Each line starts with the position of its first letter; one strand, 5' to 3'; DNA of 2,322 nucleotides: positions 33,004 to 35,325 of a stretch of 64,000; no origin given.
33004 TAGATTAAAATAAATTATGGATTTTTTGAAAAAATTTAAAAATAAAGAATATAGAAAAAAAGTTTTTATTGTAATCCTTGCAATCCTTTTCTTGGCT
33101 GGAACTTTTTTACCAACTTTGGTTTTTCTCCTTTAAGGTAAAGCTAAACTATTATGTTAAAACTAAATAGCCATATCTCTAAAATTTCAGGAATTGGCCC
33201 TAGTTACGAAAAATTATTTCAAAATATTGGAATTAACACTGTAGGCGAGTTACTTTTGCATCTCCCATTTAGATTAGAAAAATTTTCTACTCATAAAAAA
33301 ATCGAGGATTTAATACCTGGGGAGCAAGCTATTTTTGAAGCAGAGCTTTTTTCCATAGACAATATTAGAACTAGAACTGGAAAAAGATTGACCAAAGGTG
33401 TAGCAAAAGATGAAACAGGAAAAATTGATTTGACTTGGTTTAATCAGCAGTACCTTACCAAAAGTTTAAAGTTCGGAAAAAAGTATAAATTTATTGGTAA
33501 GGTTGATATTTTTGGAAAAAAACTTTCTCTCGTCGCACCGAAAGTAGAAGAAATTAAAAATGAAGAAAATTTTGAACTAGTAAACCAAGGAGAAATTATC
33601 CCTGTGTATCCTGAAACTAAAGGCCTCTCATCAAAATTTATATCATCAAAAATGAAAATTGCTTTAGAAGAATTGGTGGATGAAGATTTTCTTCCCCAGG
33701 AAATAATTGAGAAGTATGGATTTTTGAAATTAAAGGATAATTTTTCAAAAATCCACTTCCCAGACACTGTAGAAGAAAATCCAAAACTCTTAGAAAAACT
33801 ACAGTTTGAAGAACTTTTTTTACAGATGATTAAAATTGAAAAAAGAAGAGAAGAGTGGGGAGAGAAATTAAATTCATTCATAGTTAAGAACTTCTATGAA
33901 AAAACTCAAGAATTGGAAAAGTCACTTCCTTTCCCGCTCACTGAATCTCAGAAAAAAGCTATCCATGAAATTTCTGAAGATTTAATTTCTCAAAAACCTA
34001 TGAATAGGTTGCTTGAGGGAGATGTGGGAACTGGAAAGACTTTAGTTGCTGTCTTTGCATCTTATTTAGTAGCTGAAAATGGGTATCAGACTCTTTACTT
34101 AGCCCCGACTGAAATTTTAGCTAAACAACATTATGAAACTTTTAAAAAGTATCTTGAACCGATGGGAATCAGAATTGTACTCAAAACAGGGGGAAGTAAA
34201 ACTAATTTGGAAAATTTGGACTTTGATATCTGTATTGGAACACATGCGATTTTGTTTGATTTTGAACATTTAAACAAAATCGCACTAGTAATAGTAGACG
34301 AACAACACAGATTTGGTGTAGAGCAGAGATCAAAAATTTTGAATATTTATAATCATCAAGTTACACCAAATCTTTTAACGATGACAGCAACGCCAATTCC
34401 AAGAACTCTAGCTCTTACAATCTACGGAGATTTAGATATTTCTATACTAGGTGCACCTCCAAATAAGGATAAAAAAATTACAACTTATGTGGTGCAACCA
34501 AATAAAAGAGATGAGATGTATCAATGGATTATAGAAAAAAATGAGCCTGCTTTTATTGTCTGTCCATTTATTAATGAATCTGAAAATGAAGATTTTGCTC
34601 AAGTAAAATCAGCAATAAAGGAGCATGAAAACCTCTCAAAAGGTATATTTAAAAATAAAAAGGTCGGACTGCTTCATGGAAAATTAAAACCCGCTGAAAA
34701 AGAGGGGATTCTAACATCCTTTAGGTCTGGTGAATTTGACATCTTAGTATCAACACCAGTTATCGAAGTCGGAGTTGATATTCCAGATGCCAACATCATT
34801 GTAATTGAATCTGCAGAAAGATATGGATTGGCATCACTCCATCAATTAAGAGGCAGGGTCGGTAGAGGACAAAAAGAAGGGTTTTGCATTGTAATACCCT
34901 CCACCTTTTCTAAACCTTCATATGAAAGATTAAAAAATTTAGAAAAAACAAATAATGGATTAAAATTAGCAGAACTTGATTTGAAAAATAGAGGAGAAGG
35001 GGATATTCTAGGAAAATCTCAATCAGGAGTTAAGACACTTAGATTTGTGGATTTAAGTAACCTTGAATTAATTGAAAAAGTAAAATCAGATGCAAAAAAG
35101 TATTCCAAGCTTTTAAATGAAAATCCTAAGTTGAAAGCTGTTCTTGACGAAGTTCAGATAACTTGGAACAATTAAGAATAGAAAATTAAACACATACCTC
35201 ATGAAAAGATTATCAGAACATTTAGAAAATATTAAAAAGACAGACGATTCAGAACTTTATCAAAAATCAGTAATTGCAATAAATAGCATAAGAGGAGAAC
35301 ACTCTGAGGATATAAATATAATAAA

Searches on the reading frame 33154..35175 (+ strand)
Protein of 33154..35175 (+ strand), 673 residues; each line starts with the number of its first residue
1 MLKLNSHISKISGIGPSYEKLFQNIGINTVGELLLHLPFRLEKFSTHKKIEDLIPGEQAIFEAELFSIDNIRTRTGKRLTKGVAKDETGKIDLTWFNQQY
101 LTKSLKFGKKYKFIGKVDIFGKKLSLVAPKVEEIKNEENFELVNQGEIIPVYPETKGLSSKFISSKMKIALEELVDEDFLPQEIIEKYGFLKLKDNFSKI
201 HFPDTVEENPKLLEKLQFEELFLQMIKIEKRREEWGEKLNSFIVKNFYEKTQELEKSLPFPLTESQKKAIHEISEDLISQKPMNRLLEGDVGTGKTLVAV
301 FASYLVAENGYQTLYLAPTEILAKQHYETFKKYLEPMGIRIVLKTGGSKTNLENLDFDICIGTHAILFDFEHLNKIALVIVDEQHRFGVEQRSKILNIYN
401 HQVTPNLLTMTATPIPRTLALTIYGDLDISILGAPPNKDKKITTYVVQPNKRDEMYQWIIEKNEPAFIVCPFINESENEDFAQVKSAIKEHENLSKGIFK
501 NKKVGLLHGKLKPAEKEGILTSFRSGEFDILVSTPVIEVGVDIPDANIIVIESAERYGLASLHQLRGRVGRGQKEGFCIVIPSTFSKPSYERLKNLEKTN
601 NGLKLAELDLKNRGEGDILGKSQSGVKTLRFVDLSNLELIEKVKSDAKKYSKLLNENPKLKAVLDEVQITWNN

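Call 100: search_protein_families(library=pfam, proteins=[window:33154-35175:+], max_evalue=0.00001)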
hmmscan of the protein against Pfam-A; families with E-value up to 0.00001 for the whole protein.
window:33154-35175:+ (673 aa): 8 families
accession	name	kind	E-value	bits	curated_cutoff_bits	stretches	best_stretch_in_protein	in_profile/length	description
PF00270.35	DEAD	-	2.7e-27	96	26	1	263-419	1-164/167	DEAD/DEAH box helicase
PF17191.10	RecG_wedge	-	2e-21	76.7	23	1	10-164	4-152/162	RecG wedge domain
PF00271.37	Helicase_C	-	5.2e-19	69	23.5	1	457-571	8-108/110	Helicase conserved C-terminal domain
PF04851.21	ResIII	-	2.6e-18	66.9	22.5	1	261-414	3-162/164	Type III restriction enzyme, res subunit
PF00176.29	SNF2-rel_dom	-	5.8e-08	32.6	24.9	1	281-419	16-168/290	SNF2-related domain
PF01336.31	tRNA_anti-codon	-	9.4e-08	32.3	27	1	69-134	8-75/75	OB-fold nucleic acid binding domain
PF22590.2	Cas3-like_C_2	-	2.8e-06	28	27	1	482-573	10-105/106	CRISPR-associated nuclease/helicase Cas3, C-terminal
PF13604.12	AAA_30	-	6.4e-06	26.5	27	0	262-401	2-114/191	AAA domain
